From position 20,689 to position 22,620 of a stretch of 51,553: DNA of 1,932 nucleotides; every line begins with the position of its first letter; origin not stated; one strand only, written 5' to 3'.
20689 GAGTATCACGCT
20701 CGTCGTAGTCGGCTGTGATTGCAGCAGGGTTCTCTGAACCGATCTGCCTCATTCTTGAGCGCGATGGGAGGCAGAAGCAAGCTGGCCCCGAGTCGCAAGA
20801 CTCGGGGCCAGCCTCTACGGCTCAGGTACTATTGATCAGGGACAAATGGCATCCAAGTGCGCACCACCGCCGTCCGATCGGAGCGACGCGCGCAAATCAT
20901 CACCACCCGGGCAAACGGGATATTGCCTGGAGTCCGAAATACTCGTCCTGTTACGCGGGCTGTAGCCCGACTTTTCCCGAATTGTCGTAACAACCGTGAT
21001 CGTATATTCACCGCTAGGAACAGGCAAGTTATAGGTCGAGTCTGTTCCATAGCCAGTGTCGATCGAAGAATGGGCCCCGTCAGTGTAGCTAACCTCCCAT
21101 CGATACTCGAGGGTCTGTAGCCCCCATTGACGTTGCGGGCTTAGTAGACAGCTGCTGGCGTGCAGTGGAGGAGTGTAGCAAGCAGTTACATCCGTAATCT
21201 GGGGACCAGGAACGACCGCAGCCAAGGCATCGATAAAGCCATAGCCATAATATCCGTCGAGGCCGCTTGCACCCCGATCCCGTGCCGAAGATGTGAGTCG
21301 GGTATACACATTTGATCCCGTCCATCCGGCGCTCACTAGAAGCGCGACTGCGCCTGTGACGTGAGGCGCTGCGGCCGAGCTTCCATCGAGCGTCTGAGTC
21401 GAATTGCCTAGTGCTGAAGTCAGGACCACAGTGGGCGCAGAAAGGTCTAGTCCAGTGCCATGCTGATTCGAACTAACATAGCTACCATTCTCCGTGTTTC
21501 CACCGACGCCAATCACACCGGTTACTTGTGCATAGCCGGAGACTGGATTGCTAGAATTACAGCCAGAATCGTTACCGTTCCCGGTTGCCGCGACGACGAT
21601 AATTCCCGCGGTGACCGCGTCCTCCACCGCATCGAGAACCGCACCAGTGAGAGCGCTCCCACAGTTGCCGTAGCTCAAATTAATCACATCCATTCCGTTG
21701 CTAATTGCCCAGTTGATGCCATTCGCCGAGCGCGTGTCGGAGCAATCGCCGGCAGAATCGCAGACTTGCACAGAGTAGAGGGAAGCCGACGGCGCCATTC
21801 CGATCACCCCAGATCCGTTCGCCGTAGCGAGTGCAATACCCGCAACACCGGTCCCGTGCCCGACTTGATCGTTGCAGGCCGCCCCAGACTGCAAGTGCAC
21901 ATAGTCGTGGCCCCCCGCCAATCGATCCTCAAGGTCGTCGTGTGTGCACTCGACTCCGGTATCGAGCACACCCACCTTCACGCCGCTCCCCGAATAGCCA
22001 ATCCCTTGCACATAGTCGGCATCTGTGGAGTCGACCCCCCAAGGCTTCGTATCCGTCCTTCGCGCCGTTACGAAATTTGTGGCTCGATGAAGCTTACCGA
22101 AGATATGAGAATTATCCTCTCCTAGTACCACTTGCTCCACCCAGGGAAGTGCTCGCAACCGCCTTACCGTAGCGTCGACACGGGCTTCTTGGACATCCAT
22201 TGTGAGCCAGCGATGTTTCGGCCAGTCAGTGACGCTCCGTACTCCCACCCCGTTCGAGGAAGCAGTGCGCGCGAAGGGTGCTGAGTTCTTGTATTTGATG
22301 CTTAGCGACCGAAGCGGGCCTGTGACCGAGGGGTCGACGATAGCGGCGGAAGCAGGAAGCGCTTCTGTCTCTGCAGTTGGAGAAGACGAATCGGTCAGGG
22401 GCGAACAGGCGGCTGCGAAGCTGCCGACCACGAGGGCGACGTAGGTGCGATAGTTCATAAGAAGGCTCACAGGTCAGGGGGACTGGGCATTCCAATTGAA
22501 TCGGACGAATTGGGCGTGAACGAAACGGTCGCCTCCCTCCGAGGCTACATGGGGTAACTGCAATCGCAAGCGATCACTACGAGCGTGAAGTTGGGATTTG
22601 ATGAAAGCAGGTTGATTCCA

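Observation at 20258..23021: Subtilase lipoprotein bracketed by two paralogous, free-standing double I9/propeptide-like lipoproteins: candidate undescribed surface protease control module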

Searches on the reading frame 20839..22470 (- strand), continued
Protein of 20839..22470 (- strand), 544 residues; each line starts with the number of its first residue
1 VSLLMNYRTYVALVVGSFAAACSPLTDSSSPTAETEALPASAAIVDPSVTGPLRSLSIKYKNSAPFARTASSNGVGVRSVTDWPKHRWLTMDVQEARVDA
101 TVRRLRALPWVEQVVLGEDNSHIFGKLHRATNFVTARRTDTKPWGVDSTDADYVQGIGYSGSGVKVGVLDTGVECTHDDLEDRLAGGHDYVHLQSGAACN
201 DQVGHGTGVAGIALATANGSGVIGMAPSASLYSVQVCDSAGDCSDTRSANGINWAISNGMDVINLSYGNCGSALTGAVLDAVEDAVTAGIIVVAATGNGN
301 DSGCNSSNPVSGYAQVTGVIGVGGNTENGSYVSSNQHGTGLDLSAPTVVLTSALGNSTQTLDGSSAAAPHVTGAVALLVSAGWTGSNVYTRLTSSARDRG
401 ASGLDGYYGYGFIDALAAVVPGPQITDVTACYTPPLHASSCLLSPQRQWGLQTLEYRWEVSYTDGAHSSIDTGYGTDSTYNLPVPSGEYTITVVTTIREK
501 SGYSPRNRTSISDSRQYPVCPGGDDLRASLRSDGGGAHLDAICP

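Call 110: search_protein_families(library=pfam, max_evalue=0.01, proteins=[L092:1-1257:+, L093:3112-4008:+, L094:201-809:-])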
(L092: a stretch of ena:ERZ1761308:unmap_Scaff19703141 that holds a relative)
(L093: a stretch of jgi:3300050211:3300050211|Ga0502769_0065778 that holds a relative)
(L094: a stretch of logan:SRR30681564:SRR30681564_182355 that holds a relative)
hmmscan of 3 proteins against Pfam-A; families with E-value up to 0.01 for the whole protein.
L092:1-1257:+ (418 aa): 0 families

L093:3112-4008:+ (299 aa): 12 families
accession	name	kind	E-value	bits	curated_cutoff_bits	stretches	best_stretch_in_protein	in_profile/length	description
PF07992.20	Pyr_redox_2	-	1.2e-41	143.6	26.1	1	9-291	2-264/291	Pyridine nucleotide-disulphide oxidoreductase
PF00070.33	Pyr_redox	-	1e-15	58.4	22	2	163-244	2-68/82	Pyridine nucleotide-disulphide oxidoreductase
PF13454.12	NAD_binding_9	-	1.3e-07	32.1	21.8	1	11-42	1-35/155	FAD-NAD(P)-binding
PF13450.12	NAD_binding_8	-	3.7e-07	30.8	21.9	1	12-41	1-30/68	NAD(P)-binding Rossmann-like domain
PF01266.30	DAO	-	5.5e-07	29.9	27.9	2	9-39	1-31/353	FAD dependent oxidoreductase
PF01134.28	GIDA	-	1.4e-06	28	22.1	0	60-115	96-157/391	Glucose inhibited division protein A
PF01494.25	FAD_binding_3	-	1e-05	25.4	22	1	9-42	3-36/349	FAD binding domain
PF03486.20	HI0933_like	-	1.4e-05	25.1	50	0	9-41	2-34/244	HI0933-like protein Rossmann domain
PF05834.18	Lycopene_cycl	-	0.00014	21.5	23.4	0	10-44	2-38/380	Lycopene cyclase protein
PF13738.12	Pyr_redox_3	-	0.00017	21.4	30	0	10-112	167-268/305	Pyridine nucleotide-disulphide oxidoreductase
PF00890.30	FAD_binding_2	-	0.0011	18.7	20.4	0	9-39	1-31/414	FAD binding domain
PF02254.24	TrkA_N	-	0.0062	17.3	23.8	0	10-41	1-32/116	TrkA-N domain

L094:201-809:- (202 aa): 2 families
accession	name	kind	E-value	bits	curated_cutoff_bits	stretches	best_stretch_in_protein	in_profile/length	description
PF00069.31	Pkinase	-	1.7e-05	24.8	31.7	1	50-183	4-112/263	Protein kinase domain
PF07714.23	PK_Tyr_Ser-Thr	-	0.0002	21.2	23.1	1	49-182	3-115/258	Protein tyrosine and serine/threonine kinase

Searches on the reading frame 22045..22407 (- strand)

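Call 48: search_protein_families(library=pfam, max_evalue=10, proteins=[window:22045-22407:-])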
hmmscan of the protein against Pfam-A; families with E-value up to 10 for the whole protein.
seq(121 aa): 2 families
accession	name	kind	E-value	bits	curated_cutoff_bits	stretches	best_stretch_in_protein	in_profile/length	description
PF09902.14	DUF2129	-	0.14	12.7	22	1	64-96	29-61/70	Uncharacterized protein conserved in bacteria (DUF2129)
PF14928.11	S_tail_recep_bd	-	0.17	12.6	23.8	1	43-75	26-58/93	Short tail fibre protein receptor-binding domain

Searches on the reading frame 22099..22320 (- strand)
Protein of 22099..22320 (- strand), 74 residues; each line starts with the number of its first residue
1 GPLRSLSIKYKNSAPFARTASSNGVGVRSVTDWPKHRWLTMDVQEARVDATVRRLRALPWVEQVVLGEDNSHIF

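Call 94: search_solved_structures(query=A8, max_evalue=10, show_alignments=3)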
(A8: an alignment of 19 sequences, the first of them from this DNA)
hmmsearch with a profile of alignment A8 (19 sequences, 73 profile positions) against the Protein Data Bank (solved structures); distinct sequences matched with E-value up to 10: 4.
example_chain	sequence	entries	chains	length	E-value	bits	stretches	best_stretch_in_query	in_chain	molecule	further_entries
2z58_B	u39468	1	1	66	0.097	16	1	25-64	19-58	Tk-subtilisin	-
3iyl_W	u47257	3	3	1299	0.23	14.8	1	13-54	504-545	VP1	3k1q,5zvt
8fjk_Y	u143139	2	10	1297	0.23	14.8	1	13-54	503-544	Outer capsid protein VP1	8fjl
8c4z_A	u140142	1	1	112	0.61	13.4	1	29-63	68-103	Extracellular serine proteinase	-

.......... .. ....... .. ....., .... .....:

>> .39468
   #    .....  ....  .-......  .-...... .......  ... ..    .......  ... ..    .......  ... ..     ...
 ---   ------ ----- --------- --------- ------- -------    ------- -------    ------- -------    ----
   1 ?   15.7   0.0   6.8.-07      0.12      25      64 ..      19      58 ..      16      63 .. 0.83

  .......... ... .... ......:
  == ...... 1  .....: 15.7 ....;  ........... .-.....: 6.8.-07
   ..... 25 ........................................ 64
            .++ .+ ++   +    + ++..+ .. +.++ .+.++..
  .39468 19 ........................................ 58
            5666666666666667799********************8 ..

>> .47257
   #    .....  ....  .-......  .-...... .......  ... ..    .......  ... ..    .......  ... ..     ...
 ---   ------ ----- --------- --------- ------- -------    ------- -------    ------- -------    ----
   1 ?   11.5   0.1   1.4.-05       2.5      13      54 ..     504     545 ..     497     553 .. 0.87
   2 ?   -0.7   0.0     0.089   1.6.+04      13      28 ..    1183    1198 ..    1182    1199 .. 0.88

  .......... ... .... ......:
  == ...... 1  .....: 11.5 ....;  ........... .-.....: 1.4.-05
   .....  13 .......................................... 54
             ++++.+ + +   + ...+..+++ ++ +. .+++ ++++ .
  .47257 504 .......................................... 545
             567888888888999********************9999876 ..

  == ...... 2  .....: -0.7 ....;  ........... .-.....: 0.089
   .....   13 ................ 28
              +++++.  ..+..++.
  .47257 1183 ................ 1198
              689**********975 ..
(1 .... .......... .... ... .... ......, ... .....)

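Call 95: search_protein_families(library=pfam, alignment_id=A8, max_evalue=10)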
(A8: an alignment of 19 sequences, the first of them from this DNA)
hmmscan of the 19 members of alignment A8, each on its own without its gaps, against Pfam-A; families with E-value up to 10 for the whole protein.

A. member 1, seq(74 aa): 1 family
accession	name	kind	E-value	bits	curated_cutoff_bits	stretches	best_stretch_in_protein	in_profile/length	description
PF09902.14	DUF2129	-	0.058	13.9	22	1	35-67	29-61/70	Uncharacterized protein conserved in bacteria (DUF2129)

B. families by the number of members that match (of 19 scanned): 3 families
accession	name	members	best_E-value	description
PF08478.15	POTRA_1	2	0.13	POTRA domain, FtsQ-type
PF09902.14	DUF2129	1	0.058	Uncharacterized protein conserved in bacteria (DUF2129)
PF04127.22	DFP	1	0.24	DNA/pantothenate metabolism flavoprotein C-terminal domain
